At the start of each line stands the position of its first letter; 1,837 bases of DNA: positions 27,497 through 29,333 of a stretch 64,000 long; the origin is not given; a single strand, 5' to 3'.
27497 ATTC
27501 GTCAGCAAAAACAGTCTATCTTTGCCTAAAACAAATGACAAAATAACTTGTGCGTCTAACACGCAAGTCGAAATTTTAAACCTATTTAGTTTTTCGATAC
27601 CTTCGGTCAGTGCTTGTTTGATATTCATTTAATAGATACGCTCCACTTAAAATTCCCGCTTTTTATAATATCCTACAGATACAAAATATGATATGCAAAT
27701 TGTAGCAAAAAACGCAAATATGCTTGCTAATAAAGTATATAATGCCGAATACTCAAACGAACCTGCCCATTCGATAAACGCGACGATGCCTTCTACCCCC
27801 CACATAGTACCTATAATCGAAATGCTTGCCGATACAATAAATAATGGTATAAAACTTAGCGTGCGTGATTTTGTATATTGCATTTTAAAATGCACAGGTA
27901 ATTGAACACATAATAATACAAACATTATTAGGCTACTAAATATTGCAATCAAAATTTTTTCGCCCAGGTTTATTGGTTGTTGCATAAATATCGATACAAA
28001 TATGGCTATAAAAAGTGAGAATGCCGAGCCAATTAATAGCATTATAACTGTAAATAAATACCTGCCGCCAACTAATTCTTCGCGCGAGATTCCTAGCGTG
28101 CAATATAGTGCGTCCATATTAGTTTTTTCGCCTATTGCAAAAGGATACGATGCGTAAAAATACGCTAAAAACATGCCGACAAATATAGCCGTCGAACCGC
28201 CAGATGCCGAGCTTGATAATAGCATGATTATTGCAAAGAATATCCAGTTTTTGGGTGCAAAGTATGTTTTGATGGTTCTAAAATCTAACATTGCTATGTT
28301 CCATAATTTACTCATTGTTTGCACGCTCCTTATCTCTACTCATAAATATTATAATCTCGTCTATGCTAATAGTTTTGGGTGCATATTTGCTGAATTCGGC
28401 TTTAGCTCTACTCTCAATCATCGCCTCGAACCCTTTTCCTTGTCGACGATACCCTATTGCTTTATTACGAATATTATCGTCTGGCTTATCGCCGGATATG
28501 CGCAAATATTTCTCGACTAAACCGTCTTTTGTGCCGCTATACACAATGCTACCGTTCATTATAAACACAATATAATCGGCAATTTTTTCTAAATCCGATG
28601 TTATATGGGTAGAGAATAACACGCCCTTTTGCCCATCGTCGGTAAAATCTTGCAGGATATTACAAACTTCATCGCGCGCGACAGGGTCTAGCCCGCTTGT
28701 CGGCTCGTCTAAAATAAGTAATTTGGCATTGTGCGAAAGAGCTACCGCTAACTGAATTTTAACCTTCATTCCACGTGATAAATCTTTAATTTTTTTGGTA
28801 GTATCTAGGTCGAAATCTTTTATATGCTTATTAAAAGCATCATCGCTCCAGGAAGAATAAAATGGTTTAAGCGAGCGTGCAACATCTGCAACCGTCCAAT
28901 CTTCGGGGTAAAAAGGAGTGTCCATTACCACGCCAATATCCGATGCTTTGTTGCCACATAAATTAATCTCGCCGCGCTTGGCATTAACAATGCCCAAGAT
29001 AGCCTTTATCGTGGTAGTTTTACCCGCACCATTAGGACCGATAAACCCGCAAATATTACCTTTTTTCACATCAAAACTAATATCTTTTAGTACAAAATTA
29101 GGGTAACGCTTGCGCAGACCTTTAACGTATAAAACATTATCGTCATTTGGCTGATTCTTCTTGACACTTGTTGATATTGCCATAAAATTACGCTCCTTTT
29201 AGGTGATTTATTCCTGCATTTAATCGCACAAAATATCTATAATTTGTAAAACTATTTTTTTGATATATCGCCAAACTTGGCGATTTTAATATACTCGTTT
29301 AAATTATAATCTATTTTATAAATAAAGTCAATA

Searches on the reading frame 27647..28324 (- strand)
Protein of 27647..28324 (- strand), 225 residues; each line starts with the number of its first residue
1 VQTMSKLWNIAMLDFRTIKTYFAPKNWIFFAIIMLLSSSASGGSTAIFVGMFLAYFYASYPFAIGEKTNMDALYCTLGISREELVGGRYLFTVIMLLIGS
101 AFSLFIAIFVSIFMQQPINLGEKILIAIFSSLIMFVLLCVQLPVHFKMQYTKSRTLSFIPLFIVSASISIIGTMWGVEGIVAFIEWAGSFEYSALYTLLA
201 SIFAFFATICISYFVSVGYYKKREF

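Call 6: search_protein_families(library=pfam, proteins=[window:27647-28324:-], max_evalue=0.01)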
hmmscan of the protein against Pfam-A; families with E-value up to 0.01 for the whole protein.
window:27647-28324:- (225 aa): 1 family
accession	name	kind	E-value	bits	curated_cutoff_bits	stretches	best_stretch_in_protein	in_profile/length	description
PF13346.12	ABC2_membrane_5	-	6.5e-19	68.7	25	1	14-221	6-205/205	ABC-2 family transporter protein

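Call 14: search_protein_families(library=ncbifam, proteins=[window:27647-28324:-], max_evalue=0.01)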
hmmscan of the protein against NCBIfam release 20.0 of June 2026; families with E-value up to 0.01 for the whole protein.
window:27647-28324:- (225 aa): 0 families

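Call 42: find_homologous_proteins(query=window:27647-28324:-, max_evalue=0.00001)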
Query window:27647-28324:- (225 aa): 5 proteins with E <= 0.00001 among 1793 candidates.
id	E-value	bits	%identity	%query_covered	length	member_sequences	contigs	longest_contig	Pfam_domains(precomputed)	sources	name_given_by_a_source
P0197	1.4e-134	465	100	99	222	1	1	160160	PF13346.13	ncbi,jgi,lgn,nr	ncbi:MAG: ABC-2 transporter permease [Clostridiales bacterium]|jgi:hypothetical protein|nr:ABC-2 tra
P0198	1.8e-28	118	33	99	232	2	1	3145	PF13346.13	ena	-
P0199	3.9e-28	117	33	99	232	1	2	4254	PF13346.13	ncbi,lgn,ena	-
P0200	3.2e-20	91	36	80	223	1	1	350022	PF13346.13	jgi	-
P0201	5.0e-16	77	31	99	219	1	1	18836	PF13346.13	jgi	jgi:ABC-type transport system involved in multi-copper enzyme maturation permease subunit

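Call 43: find_encoding_contigs(protein=P0200, flank=6000, max_places=2)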
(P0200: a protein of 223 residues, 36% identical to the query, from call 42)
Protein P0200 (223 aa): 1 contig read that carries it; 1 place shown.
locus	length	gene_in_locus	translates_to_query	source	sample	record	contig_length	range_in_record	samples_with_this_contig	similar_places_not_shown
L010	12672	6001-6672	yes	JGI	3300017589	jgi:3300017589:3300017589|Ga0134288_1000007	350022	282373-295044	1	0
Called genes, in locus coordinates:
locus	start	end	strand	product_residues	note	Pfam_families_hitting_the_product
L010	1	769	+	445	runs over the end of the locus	PF00089:Trypsin, PF13365:Trypsin_2, PF13180:PDZ_2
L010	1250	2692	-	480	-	PF00587:tRNA-synt_2b, PF03129:HGTP_anticodon, PF09180:ProRS-C_1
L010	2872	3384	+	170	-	-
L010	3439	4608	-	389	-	PF00465:Fe-ADH, PF13685:Fe-ADH_2 (weak), PF25137:ADH_Fe_C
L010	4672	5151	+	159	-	PF00392:GntR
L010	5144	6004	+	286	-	PF00005:ABC_tran, PF13304:AAA_21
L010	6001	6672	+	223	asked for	PF13346:ABC2_membrane_5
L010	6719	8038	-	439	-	PF04468:PSP1, PF28472:PSP1_3rd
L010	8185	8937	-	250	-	PF13177:DNA_pol3_delta2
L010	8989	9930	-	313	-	PF00135:COesterase, PF20434:BD-FAE, PF07859:Abhydrolase_3, PF00326:Peptidase_S9 (weak)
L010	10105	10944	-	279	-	PF14804:Jag_N, PF13083:KH_KhpA-B, PF01424:R3H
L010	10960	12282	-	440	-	PF02096:60KD_IMP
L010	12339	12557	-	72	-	PF01809:YidD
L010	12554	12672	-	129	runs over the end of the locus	PF00825:Ribonuclease_P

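Call 44: find_encoding_contigs(protein=P0199, flank=6000, max_places=3)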
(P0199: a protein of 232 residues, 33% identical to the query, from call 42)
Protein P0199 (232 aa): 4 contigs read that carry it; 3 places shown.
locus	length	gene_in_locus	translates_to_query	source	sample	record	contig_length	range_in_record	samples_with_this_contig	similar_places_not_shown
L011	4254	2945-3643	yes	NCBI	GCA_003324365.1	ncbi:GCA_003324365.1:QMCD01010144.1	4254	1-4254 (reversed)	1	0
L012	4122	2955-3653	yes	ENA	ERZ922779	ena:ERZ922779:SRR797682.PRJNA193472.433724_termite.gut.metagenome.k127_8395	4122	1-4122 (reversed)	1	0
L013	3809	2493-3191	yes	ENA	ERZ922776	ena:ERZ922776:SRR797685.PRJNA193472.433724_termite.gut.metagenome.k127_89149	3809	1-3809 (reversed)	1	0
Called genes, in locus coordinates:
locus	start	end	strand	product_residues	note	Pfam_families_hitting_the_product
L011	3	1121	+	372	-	?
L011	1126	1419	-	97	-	-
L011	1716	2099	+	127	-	PF00392:GntR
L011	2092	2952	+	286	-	PF02463:SMC_N (faint), PF00005:ABC_tran, PF13304:AAA_21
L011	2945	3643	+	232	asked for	PF13346:ABC2_membrane_5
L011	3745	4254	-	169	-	?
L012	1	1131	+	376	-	?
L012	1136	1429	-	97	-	-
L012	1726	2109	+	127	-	PF00392:GntR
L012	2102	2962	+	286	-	PF02463:SMC_N (faint), PF00005:ABC_tran, PF13304:AAA_21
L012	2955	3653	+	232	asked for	PF13346:ABC2_membrane_5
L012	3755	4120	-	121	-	?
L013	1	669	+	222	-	?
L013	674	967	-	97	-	-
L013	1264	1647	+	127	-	PF00392:GntR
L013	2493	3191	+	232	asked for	PF13346:ABC2_membrane_5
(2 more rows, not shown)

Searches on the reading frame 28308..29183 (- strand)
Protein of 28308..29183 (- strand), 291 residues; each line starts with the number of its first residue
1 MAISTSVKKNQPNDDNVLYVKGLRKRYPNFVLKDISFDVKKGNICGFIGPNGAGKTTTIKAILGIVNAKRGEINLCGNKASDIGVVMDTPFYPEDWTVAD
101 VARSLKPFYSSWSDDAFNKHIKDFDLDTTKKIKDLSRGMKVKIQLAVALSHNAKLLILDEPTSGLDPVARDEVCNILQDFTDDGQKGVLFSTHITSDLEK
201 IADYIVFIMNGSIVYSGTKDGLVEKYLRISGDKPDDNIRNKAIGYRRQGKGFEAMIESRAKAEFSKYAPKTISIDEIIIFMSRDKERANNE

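Call 6: search_protein_families(library=pfam, proteins=[window:28308-29183:-], max_evalue=0.01)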
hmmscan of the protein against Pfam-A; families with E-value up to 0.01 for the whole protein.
window:28308-29183:- (291 aa): 8 families
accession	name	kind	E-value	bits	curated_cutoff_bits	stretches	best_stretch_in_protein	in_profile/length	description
PF00005.33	ABC_tran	-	6.7e-24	85.5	25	1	32-163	1-137/137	ABC transporter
PF13304.12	AAA_21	-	2.2e-14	54.7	27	2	131-193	234-298/304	AAA domain, putative AbiEii toxin, Type IV TA system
PF02463.25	SMC_N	-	9.1e-06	25.7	40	0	134-194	136-198/220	RecF/RecN/SMC N terminal domain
PF13175.12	AAA_15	-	0.00015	22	32.1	1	32-97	14-91/374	AAA ATPase domain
PF13476.12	AAA_23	-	0.00036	21.7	27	1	33-63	11-40/201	AAA domain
PF13401.12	AAA_22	-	0.002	18.9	27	0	44-188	7-116/130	AAA domain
PF00004.35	AAA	-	0.0061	17.5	21.2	0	47-76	3-32/131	ATPase family associated with various cellular activities (AAA)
PF13555.12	AAA_29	-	0.0085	16.3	27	0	38-70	18-50/61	P-loop containing region of AAA domain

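Call 14: search_protein_families(library=ncbifam, proteins=[window:28308-29183:-], max_evalue=0.01)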
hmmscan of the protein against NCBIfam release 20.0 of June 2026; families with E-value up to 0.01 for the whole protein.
window:28308-29183:- (291 aa): 195 families (the best 25 are shown)
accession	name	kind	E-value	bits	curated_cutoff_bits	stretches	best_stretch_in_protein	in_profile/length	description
NF047565.1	PSM_export_PmtA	equivalog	1e-72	244.8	350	1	17-279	2-277/282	phenol-soluble modulin export ABC transporter ATP-binding protein PmtA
TIGR03740.1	galliderm_ABC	subfamily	7e-40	137.1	309.75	1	19-219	2-208/223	lantibiotic protection ABC transporter ATP-binding subunit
NF033858.1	ABC2_perm_RbbA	equivalog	1e-34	119.6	1050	1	7-225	256-487/909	ribosome-associated ATPase/putative transporter RbbA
TIGR03522.1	GldA_ABC_ATP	equivalog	2.2e-34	119.3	402.6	2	127-222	126-219/301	gliding motility-associated ABC transporter ATP-binding subunit GldA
TIGR01188.1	drrA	subfamily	3.6e-34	118.4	312.45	1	25-228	1-214/302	daunorubicin resistance ABC transporter, ATP-binding protein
NF010060.0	PRK13537.1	equivalog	4.5e-32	111.2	521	1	8-225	6-236/314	nodulation factor ABC transporter ATP-binding protein NodI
TIGR03864.1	PQQ_ABC_ATP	hypoth_equivalog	2.7e-31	108.8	302.25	1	18-224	2-221/236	ABC transporter, ATP-binding subunit, PQQ-dependent alcohol dehydrogenase system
NF047568.1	PSM_export_PmtC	equivalog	7.4e-30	104.4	375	1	21-215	4-200/290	phenol-soluble modulin export ABC transporter ATP-binding protein PmtC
TIGR04406.1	LPS_export_lptB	equivalog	1.1e-29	103.4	240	2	18-82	2-67/239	LPS export ABC transporter ATP-binding protein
TIGR04521.1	ECF_ATPase_2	equivalog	4.5e-28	98.1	330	2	130-225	140-235/279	energy-coupling factor transporter ATPase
NF010059.0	PRK13536.1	equivalog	5.6e-27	94.4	549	2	129-225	169-264/342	nodulation factor ABC transporter ATP-binding protein NodI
TIGR02315.1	ABC_phnC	equivalog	1.3e-26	93.5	266.1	2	128-226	139-237/243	phosphonate ABC transporter ATP-binding protein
TIGR01288.1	nodI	equivalog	1.4e-26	93.2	424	2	130-226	131-226/303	nodulation factor ABC transporter ATP-binding protein NodI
TIGR04520.1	ECF_ATPase_1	equivalog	3.9e-26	92.1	315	2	129-225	131-226/269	energy-coupling factor transporter ATPase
NF000355.4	ribo_prot_ABC_F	equivalog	2.3e-25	89.5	380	1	10-206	306-497/499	ribosomal protection-like ABC-F family protein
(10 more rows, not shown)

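Call 18: find_encoding_contigs(protein=window:28308-29183:-, flank=10000, max_places=10)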
Protein window:28308-29183:- (291 aa): 1 contig read that carries it; 1 place shown.
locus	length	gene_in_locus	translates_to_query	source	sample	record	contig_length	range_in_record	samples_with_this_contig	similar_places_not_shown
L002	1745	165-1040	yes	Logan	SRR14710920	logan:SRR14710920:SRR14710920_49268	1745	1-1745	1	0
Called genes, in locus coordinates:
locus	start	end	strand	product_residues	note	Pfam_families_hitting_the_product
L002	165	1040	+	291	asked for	PF02463:SMC_N (faint), PF00005:ABC_tran, PF13304:AAA_21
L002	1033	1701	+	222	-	PF13346:ABC2_membrane_5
